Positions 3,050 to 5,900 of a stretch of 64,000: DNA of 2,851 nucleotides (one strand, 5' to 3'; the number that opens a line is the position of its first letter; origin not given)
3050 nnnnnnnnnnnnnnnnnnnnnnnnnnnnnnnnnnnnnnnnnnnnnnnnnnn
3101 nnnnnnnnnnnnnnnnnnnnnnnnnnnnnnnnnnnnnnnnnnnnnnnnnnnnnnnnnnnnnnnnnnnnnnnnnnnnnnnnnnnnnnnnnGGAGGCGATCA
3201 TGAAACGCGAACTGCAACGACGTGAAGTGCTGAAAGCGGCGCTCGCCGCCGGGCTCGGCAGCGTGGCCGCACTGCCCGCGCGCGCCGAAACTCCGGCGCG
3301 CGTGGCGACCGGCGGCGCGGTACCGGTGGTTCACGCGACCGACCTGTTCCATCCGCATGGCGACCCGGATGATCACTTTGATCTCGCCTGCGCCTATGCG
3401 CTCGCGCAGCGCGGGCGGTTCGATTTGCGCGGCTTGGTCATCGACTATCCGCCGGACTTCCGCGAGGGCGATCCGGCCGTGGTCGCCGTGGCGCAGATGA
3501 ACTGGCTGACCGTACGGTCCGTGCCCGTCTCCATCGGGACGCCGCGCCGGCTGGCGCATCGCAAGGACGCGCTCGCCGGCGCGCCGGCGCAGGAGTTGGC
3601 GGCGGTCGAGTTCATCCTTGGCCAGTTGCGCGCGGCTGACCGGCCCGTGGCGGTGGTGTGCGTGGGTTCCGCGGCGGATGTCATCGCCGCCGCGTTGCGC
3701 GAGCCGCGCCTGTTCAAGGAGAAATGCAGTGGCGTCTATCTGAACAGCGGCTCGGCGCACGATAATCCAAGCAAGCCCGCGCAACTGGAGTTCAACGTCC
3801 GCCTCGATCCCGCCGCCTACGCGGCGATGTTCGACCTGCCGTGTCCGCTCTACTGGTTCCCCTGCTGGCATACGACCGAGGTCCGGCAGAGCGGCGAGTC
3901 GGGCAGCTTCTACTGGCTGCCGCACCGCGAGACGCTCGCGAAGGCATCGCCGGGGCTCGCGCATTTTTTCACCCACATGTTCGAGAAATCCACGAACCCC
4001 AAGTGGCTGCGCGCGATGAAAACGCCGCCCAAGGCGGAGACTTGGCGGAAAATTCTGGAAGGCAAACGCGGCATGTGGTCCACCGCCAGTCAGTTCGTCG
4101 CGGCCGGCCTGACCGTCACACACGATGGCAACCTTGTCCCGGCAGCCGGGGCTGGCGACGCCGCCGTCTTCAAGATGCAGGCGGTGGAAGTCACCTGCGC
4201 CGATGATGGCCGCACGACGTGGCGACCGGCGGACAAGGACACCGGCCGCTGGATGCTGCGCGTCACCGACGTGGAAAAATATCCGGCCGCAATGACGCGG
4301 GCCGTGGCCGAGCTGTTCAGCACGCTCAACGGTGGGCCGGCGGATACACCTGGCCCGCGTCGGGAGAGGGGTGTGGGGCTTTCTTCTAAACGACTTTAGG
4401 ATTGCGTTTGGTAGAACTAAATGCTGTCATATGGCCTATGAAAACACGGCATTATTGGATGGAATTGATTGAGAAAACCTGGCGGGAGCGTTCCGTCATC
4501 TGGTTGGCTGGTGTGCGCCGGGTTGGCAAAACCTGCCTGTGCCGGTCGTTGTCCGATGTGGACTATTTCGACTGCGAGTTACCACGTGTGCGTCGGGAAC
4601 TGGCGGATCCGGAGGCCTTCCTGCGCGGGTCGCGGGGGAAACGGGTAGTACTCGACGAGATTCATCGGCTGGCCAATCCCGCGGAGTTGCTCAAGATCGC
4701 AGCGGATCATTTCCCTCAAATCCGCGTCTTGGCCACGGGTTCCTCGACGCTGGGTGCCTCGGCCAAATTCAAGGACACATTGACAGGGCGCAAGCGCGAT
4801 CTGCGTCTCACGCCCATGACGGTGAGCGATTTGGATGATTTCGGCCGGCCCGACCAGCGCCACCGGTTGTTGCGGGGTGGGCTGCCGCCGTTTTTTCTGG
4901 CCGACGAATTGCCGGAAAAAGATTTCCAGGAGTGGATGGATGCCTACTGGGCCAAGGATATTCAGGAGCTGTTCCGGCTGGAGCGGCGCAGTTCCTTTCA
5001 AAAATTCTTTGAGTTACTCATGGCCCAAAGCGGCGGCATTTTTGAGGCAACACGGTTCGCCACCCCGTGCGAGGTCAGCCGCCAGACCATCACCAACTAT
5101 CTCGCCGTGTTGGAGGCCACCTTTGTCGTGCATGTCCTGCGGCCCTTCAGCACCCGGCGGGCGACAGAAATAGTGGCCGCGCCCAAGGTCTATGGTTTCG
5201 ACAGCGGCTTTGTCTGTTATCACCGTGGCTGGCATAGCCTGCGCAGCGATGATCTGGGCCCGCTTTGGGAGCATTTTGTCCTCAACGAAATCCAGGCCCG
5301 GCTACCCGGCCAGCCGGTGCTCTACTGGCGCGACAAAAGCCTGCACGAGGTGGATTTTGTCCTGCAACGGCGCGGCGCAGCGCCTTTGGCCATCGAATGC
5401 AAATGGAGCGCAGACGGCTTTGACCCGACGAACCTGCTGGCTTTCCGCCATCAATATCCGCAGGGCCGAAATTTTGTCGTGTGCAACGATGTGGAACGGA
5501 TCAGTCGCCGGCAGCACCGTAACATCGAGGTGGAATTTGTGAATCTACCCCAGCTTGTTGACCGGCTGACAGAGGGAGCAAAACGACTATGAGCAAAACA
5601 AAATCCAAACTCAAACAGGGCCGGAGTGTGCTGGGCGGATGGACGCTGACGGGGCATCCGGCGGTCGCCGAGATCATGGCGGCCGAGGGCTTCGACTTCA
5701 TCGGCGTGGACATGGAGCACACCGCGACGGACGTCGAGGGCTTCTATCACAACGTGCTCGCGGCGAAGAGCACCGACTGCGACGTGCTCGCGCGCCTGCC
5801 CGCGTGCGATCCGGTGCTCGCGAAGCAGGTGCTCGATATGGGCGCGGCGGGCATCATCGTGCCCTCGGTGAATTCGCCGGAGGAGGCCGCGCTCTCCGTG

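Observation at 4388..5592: A 1.19 kb lower-GC insertion carrying a lone DUF4143 AAA+ ATPase gene, flanked by the direct repeat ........(T/A)T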

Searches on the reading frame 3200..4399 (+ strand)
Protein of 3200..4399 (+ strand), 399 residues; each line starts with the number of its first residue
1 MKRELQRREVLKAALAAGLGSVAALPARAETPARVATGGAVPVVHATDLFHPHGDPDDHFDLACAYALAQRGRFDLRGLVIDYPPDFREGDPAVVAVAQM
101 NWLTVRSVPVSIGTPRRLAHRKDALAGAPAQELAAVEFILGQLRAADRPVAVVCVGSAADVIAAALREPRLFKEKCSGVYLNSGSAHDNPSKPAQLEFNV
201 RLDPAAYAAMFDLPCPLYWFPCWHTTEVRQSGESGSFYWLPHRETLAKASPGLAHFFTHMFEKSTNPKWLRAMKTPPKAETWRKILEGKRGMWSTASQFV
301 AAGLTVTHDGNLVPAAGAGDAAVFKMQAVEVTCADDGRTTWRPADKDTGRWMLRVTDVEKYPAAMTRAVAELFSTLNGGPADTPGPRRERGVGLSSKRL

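Call 4: search_protein_families(library=pfam, proteins=[window:3200-4399:+])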
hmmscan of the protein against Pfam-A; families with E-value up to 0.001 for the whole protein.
window:3200-4399:+ (399 aa): 1 family
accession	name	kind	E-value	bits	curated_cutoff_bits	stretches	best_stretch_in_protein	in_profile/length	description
PF01156.24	IU_nuc_hydro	-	1.4e-10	41.8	34.2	1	62-260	13-193/297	Inosine-uridine preferring nucleoside hydrolase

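Call 8: find_related_loci(query=window:3200-4399:+, collection=genome_contigs, flank=8000)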
Query window:3200-4399:+ (399 aa) in genome_contigs; peptide patterns used: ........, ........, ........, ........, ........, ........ (x = any residue, [..] = any of these).
100 stretches matched a pattern; 67 encode a relative of the query (tblastn E <= 1e-3); 67 distinct loci.
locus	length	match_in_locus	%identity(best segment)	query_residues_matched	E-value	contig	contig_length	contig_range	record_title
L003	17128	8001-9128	85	1-376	0e+0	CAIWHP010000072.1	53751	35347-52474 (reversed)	MAG: uncultured Lentisphaerae bacterium isolate Loclat_bin-07389 genome assembly, contig: bin-07389:072/280, whole genom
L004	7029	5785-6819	74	32-377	4e-175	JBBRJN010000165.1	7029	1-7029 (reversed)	MAG: Kiritimatiellia bacterium isolate Co_metawrap_2871 Cmw_2871_k141_9800609_length_7029_cov_7.0000, whole genome shotg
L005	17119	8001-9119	70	3-377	6e-173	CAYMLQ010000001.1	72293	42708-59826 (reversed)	MAG TPA_asm: uncultured Lentisphaeraceae bacterium isolate SRP272421_co3_474 genome assembly, contig: NODE_368_length_72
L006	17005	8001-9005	77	39-373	2e-170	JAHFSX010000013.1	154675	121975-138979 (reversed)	MAG: Verrucomicrobia bacterium isolate nzgw607 NODE_58_length_154676_cov_5.789124, whole genome shotgun sequence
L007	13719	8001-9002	73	43-376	1e-163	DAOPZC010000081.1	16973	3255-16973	MAG TPA_asm: Kiritimatiellia bacterium isolate AMR_MDS_1298 NODE_3576_length_16973_cov_17.965776, whole genome shotgun s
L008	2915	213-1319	68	6-376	6e-172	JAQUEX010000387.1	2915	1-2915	MAG: Kiritimatiellae bacterium isolate STCSWMC_188 NODE_150362_length_2915_cov_12.541607_ST_CSWMC, whole genome shotgun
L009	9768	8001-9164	65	6-377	5e-161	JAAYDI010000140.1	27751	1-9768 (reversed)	MAG: Planctomycetaceae bacterium isolate AS06rmzACSIP_541 489843_AS06, whole genome shotgun sequence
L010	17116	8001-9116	68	5-377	9e-161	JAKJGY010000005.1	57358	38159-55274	MAG: Verrucomicrobia bacterium isolate UR.bin231 UR_contig_1051, whole genome shotgun sequence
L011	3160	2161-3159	72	32-366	9e-169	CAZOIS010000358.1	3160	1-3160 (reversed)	MAG TPA_asm: uncultured Lentisphaeraceae bacterium isolate SRP220891_co1_81 genome assembly, contig: NODE_63569_length_3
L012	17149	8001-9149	61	6-377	2e-154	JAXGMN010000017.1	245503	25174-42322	MAG: Thermoguttaceae bacterium isolate AnMBR.bin233 bin233_17, whole genome shotgun sequence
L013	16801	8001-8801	87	110-376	1e-153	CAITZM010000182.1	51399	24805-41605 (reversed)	MAG: uncultured Lentisphaerae bacterium isolate LJ_bin-4696 genome assembly, contig: bin-4696:182/191, whole genome shot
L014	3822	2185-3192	67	41-376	1e-158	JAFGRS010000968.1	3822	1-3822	MAG: Lentisphaeria bacterium isolate Zod_Metabat.847 k87_14852097, whole genome shotgun sequence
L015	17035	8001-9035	65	41-376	2e-153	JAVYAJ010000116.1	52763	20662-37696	MAG: Candidatus Anammoximicrobium sp. isolate LP bin20 LP_0117_k97_66658, whole genome shotgun sequence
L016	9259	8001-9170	65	3-377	5e-152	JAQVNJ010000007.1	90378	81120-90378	MAG: Thermoguttaceae bacterium isolate STF1_154 NODE_393_length_90378_cov_4.450599_Sandtown_F1, whole genome shotgun seq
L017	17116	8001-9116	51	7-373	9e-129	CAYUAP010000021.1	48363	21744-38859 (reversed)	MAG TPA_asm: uncultured Planctomycetaceae bacterium isolate SRP192927_co1_14 genome assembly, contig: NODE_1012_length_4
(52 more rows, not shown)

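Call 27: search_protein_families(library=ncbifam, proteins=[window:3200-4399:+], max_evalue=0.01)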
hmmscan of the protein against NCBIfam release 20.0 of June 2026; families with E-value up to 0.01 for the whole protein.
window:3200-4399:+ (399 aa): 4 families
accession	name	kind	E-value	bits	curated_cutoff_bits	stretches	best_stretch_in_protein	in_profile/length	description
NF052221.1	UridNuclsHydUriH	equivalog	1.3e-05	24.5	450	1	130-217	98-184/310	uridine-preferring nucleoside hydrolase UriH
NF007761.0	PRK10443.1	equivalog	9.2e-05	21.6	433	1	130-217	99-184/311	pyrimidine-specific ribonucleoside hydrolase RihA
NF008036.0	PRK10768.1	equivalog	0.003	16.7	382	1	132-212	100-178/304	ribonucleoside hydrolase RihC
NF007417.0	PRK09955.1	equivalog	0.0035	16.2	459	1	130-217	99-184/313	ribosylpyrimidine nucleosidase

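Call 34: find_homologous_proteins(query=window:3200-4399:+, max_evalue=1e-60)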
Query window:3200-4399:+ (399 aa): 364 proteins with E <= 1e-60 among 8000 candidates; the best 120 are listed.
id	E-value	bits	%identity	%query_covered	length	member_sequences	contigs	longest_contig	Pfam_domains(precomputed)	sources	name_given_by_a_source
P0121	2.9e-270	914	100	100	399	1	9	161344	PF01156.25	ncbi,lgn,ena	-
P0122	1.4e-221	754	85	94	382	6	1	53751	PF01156.25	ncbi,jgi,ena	jgi:hypothetical protein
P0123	3.4e-203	693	87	84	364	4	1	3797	PF01156.25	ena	-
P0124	2.6e-191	654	74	94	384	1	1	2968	PF01156.25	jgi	jgi:hypothetical protein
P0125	9.1e-191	652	80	85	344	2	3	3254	PF01156.25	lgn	-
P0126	1.1e-188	645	74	93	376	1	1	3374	PF01156.25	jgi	jgi:hypothetical protein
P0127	3.8e-188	643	75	93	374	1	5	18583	PF01156.25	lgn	-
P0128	1.9e-186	638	74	93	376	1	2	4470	PF01156.25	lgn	-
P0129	2.4e-180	618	72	93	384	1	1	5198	PF01156.25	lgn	-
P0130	2.1e-179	615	77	85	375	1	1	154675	PF01156.25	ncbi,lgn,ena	-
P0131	3.4e-176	604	74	88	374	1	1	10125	PF01156.25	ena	-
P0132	6.4e-176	603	73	91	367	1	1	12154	PF01156.25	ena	-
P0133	8.8e-176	603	71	93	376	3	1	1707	PF01156.25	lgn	-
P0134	5.7e-175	600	73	92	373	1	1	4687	PF01156.25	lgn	-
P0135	9.2e-175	599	76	85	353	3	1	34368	PF01156.25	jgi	-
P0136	1.0e-174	599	72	92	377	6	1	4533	PF01156.25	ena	-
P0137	1.8e-174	598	74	87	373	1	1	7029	PF01156.25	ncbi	-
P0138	3.6e-174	597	71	93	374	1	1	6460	PF01156.25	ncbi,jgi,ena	jgi:hypothetical protein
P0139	4.4e-174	597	72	93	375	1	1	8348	PF01156.25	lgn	-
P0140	6.6e-174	597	72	93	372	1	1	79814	PF01156.25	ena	-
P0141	9.1e-174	596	75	85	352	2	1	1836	PF01156.25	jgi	-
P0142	2.5e-173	595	77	83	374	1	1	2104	PF01156.25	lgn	-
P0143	7.4e-173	593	71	93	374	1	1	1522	PF01156.25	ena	-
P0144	1.3e-172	592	76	84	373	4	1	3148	PF01156.25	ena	-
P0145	5.2e-172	590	72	92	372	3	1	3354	PF01156.25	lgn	-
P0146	8.9e-172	590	72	88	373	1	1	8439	PF01156.25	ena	-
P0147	9.7e-172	589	74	87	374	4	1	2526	PF01156.25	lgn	-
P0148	1.8e-171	589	74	84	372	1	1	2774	PF01156.25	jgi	jgi:hypothetical protein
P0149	6.4e-171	587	74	84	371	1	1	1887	PF01156.25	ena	-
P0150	9.1e-171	586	72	92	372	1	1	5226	PF01156.25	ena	-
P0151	1.1e-170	586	75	84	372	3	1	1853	PF01156.25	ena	-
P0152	1.6e-170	585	70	94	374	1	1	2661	PF01156.25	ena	-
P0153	1.7e-170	585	76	84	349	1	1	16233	PF01156.25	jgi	jgi:hypothetical protein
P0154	3.3e-170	584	68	92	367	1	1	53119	PF01156.25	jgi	-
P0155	2.1e-169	582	70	93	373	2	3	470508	PF01156.25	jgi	jgi:hypothetical protein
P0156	2.3e-169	582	73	85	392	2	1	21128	PF01156.25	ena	-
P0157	2.8e-169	581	73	84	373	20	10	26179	PF01156.25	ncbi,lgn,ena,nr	ncbi:MAG TPA: nucleoside hydrolase [Kiritimatiellia bacterium]|nr:nucleoside hydrolase [Kiritimatiel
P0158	1.4e-168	579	71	92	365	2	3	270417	PF01156.25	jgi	jgi:hypothetical protein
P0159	2.6e-168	578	69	93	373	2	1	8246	PF10518.15,PF01156.25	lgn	-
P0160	2.7e-168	578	71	92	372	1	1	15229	PF01156.25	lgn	-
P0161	4.8e-168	577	73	84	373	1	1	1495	PF01156.25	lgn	-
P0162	6.2e-168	577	66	94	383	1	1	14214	PF01156.25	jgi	jgi:hypothetical protein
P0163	9.6e-168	576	73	85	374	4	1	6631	PF01156.25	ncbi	-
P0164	1.2e-167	576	74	84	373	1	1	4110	PF01156.25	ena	-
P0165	2.7e-167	575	70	93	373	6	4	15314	PF01156.25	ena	-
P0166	2.9e-167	575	71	89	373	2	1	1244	PF01156.25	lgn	-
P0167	4.2e-167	574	72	88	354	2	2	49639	PF01156.25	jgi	jgi:hypothetical protein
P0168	1.4e-166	572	72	84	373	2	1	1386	PF01156.25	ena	-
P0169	9.4e-166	570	73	84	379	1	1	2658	PF01156.25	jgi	jgi:hypothetical protein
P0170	1.6e-165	569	73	84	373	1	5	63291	PF01156.25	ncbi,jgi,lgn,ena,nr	ncbi:MAG TPA: nucleoside hydrolase [Kiritimatiellia bacterium]|nr:nucleoside hydrolase [Kiritimatiel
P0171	2.2e-165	569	68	93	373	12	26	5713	PF01156.25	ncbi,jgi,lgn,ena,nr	ncbi:MAG: nucleoside hydrolase [Kiritimatiellia bacterium]|nr:nucleoside hydrolase [Kiritimatiellia 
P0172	2.2e-165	569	68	93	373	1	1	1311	PF01156.25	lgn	-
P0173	2.5e-165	568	67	94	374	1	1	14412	PF01156.25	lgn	-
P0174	1.0e-164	566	69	91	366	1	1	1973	PF01156.25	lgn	-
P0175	1.3e-164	566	70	92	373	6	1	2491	PF01156.25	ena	-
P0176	2.0e-164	565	66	94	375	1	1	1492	PF01156.25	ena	-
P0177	6.3e-164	564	70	87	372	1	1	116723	PF01156.25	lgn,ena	-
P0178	8.9e-164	563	68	93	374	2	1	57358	PF01156.25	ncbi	-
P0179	1.0e-163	563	68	93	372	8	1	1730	PF01156.25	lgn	-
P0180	4.3e-163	561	70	87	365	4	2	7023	PF01156.25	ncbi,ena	-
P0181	5.8e-163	561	66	93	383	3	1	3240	PF01156.25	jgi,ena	-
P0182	2.1e-162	559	66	92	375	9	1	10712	PF01156.25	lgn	-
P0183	5.4e-162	557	66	93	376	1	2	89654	PF01156.25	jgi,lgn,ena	-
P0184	9.7e-162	556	65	94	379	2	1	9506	PF01156.25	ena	-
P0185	1.0e-161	556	70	88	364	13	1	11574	PF01156.25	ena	-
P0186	2.0e-161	555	69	88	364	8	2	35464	PF01156.25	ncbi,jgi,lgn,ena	jgi:hypothetical protein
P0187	4.3e-161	554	64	94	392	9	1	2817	PF01156.25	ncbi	-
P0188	5.3e-161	554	65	93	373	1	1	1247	PF01156.25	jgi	-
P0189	8.6e-161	553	64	94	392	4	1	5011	PF01156.25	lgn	-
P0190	2.9e-160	552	69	87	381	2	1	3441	PF01156.25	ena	-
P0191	3.5e-160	551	66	94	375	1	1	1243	PF01156.25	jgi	jgi:hypothetical protein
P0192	5.5e-160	551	64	93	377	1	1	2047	PF01156.25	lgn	-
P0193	1.5e-159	549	65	94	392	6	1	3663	PF01156.25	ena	-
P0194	1.8e-159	549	64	93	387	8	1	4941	PF01156.25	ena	-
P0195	3.0e-159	548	70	87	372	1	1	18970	PF01156.25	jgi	jgi:hypothetical protein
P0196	1.3e-158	546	70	86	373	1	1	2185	PF01156.25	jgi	-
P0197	1.5e-158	546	71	86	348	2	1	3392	PF01156.25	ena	-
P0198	1.6e-158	546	68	86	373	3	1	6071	PF01156.25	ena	-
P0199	1.7e-158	546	67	93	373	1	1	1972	PF01156.25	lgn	-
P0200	3.2e-158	545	65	94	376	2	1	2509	PF01156.25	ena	-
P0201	6.6e-158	544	64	94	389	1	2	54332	PF01156.25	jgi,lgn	jgi:hypothetical protein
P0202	1.9e-157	542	71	84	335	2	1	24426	PF01156.25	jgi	-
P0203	3.1e-157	542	65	93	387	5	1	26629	PF01156.25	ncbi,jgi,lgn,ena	-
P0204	6.0e-157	541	63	94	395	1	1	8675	PF01156.25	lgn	-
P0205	1.5e-156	539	69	84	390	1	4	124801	PF01156.25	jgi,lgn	-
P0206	1.9e-155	536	63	94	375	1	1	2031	PF01156.25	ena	-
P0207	2.7e-154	532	64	93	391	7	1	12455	PF01156.25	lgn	-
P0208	9.7e-154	530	67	84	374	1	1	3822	PF01156.25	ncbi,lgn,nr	ncbi:MAG: nucleoside hydrolase [Lentisphaeria bacterium]|nr:nucleoside hydrolase [Lentisphaeria bact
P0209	1.3e-151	523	61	93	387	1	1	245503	PF01156.25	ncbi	-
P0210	3.5e-151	522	66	85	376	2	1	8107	PF01156.25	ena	-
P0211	4.0e-148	512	65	84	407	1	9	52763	PF01156.25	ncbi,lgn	-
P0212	3.1e-146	505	58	93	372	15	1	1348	PF01156.25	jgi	-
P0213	7.9e-142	491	58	93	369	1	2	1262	PF01156.25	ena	-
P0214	2.6e-125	437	53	94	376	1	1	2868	PF01156.25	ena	-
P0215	2.8e-124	433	56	91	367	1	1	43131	PF01156.25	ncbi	-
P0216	2.3e-122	427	69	69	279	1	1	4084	PF01156.25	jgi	jgi:hypothetical protein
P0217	7.1e-122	425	50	94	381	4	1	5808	PF01156.25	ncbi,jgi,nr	ncbi:MAG: nucleoside hydrolase [Planctomycetaceae bacterium]|jgi:hypothetical protein|nr:nucleoside 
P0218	5.3e-121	422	49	94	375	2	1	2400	PF01156.25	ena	-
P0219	5.9e-121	422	50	93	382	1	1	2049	PF01156.25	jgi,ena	-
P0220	4.2e-120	419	50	94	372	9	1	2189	PF01156.25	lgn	-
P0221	1.2e-119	418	51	94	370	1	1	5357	PF01156.25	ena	-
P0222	2.2e-119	417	53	83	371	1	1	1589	PF01156.25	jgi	jgi:hypothetical protein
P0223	2.2e-119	417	51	93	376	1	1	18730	PF01156.25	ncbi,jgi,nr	ncbi:MAG: nucleoside hydrolase [Tannerella sp.]|jgi:hypothetical protein|nr:nucleoside hydrolase [Ta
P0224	5.9e-119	416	50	93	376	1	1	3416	PF01156.25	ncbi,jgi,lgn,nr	ncbi:MAG: nucleoside hydrolase [Planctomycetaceae bacterium]|jgi:hypothetical protein|nr:nucleoside 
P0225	8.5e-119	415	53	84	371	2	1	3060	PF01156.25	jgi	jgi:hypothetical protein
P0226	3.4e-118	413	49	95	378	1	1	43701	PF01156.25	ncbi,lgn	-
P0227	8.6e-118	412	53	84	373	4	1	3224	PF01156.25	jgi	jgi:hypothetical protein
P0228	3.0e-117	410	48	93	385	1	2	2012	PF01156.25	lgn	-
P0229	1.3e-116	408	52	83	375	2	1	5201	PF01156.25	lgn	-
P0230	1.7e-116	408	47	94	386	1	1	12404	PF01156.25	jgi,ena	-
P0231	1.9e-116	407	52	90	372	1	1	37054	PF01156.25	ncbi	-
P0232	1.9e-116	407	50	92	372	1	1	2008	PF01156.25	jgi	jgi:hypothetical protein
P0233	7.4e-116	405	49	93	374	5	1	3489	PF01156.25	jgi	jgi:hypothetical protein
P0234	5.4e-114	399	47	93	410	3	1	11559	PF01156.25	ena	-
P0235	6.7e-114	399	49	92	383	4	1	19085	PF01156.25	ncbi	-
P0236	1.8e-113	398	48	92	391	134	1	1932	PF01156.25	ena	-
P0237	2.8e-112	394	73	56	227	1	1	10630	PF01156.25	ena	-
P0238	4.8e-112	393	48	95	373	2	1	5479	PF01156.25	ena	-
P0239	1.0e-111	392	75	59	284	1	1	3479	PF01156.25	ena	-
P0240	1.3e-111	391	50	92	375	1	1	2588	PF01156.25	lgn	-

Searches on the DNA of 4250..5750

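Call 25: search_rna_families(source=window, start=4250, end=5750, threshold=evalue, max_evalue=10)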
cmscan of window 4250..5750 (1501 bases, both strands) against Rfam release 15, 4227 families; matches with E-value up to 10: 2.
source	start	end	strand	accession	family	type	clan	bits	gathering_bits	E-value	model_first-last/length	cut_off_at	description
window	4967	5013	+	RF01581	RUF6-5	Gene; sRNA;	-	18.8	70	1.2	1-156/156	no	Plasmodium RNA of unknown function RUF6-5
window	4276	4375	-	RF02631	Hrs13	Gene; sRNA;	-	14.2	52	2.6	1-82/82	no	Hfq-regulated sRNA 13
